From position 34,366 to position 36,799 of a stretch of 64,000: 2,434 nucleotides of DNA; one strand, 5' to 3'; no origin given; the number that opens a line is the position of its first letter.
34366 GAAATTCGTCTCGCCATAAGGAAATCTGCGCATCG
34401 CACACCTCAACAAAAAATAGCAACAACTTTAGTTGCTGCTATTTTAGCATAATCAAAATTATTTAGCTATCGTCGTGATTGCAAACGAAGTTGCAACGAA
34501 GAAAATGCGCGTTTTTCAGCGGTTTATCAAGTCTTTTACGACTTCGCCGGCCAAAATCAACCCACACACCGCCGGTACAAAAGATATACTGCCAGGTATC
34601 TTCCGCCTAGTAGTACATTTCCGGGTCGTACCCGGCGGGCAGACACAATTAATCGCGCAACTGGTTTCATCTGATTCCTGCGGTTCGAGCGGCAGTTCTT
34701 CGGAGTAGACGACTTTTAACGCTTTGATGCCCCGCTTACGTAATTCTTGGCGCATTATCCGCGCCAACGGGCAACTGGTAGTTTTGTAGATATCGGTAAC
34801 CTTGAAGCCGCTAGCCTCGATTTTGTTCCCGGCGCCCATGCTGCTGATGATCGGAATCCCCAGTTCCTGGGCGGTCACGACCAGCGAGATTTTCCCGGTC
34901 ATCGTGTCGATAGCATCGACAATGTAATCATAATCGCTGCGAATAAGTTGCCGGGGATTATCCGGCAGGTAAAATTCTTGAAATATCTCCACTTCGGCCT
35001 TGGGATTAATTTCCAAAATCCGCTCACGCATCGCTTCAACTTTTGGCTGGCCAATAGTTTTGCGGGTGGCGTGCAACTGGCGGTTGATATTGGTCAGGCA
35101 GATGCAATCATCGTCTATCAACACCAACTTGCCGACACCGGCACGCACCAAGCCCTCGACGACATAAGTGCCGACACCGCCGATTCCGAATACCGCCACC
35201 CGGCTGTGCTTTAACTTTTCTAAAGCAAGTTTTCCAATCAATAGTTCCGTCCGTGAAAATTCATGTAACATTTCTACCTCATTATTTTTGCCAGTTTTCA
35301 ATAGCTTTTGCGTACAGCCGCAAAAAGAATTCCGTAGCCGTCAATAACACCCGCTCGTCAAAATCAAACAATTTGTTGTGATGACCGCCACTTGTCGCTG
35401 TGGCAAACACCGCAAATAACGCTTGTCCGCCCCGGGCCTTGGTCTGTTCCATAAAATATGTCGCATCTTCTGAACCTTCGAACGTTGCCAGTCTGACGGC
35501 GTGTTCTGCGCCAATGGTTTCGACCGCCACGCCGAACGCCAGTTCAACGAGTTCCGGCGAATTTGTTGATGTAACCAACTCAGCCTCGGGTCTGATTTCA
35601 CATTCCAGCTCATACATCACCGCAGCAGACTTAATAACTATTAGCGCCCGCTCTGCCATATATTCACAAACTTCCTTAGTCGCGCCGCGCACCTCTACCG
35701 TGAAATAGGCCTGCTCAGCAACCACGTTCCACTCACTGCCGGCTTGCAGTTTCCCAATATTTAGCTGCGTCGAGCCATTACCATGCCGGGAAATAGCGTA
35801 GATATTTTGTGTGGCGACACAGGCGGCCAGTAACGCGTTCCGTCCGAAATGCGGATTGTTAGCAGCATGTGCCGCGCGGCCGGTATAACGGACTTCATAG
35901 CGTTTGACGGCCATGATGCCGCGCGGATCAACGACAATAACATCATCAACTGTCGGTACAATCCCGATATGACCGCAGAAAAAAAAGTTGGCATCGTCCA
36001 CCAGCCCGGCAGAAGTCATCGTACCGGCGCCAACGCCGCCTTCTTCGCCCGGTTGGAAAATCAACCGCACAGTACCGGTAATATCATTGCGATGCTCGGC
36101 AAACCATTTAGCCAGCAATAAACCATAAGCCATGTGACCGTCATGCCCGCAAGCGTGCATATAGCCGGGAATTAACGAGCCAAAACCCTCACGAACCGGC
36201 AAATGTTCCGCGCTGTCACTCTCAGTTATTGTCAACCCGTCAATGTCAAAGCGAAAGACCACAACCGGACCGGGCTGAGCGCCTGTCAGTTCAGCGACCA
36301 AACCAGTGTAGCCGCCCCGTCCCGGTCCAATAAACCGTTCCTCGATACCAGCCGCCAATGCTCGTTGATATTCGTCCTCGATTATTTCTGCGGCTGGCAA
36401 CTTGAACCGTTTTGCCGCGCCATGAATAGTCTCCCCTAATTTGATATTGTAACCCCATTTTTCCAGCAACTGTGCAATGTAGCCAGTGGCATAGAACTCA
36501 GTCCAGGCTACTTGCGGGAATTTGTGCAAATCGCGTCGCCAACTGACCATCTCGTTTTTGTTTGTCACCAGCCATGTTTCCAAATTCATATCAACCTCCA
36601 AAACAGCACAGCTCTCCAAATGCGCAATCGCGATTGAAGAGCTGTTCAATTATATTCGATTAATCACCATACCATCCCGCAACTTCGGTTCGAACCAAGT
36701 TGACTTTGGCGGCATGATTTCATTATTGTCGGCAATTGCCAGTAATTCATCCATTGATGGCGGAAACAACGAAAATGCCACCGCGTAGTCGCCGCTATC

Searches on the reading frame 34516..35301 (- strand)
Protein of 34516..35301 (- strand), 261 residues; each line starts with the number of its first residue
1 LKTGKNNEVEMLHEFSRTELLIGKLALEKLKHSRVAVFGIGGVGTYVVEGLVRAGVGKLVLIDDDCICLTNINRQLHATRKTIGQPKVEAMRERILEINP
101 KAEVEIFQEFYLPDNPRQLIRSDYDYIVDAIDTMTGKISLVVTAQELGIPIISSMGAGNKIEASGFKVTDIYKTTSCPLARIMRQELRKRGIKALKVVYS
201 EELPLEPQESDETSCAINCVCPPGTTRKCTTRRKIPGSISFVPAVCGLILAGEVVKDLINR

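Call 61: search_protein_families(library=pfam, proteins=[window:34516-35301:-], max_evalue=0.0001)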
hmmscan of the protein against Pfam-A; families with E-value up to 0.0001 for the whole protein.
window:34516-35301:- (261 aa): 1 family
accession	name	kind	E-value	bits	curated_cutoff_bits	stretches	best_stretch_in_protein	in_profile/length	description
PF00899.27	ThiF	-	1.7e-41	142.4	28.1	1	20-259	6-203/238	ThiF family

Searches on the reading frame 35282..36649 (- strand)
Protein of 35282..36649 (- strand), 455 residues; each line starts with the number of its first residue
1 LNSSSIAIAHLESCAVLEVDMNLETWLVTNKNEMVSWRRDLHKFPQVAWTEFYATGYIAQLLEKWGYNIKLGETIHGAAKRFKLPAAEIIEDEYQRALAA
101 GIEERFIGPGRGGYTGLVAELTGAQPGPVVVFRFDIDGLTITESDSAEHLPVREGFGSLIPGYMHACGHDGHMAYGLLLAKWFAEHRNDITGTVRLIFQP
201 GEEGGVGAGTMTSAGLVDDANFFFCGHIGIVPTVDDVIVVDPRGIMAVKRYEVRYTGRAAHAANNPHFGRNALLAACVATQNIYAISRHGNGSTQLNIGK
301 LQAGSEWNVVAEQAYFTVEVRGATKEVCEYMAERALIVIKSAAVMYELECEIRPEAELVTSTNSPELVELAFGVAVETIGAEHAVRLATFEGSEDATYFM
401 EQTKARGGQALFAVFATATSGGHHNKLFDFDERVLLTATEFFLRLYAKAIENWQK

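Call 61: search_protein_families(library=pfam, proteins=[window:35282-36649:-], max_evalue=0.0001)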
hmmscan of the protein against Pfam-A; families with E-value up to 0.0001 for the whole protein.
window:35282-36649:- (455 aa): 2 families
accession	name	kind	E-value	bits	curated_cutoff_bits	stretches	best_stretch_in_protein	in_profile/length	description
PF01546.33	Peptidase_M20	-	2.9e-24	86.6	24.6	1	132-446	2-204/206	Peptidase family M20/M25/M40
PF07687.19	M20_dimer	-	6.4e-09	36.2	21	1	249-325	7-85/107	Peptidase dimerisation domain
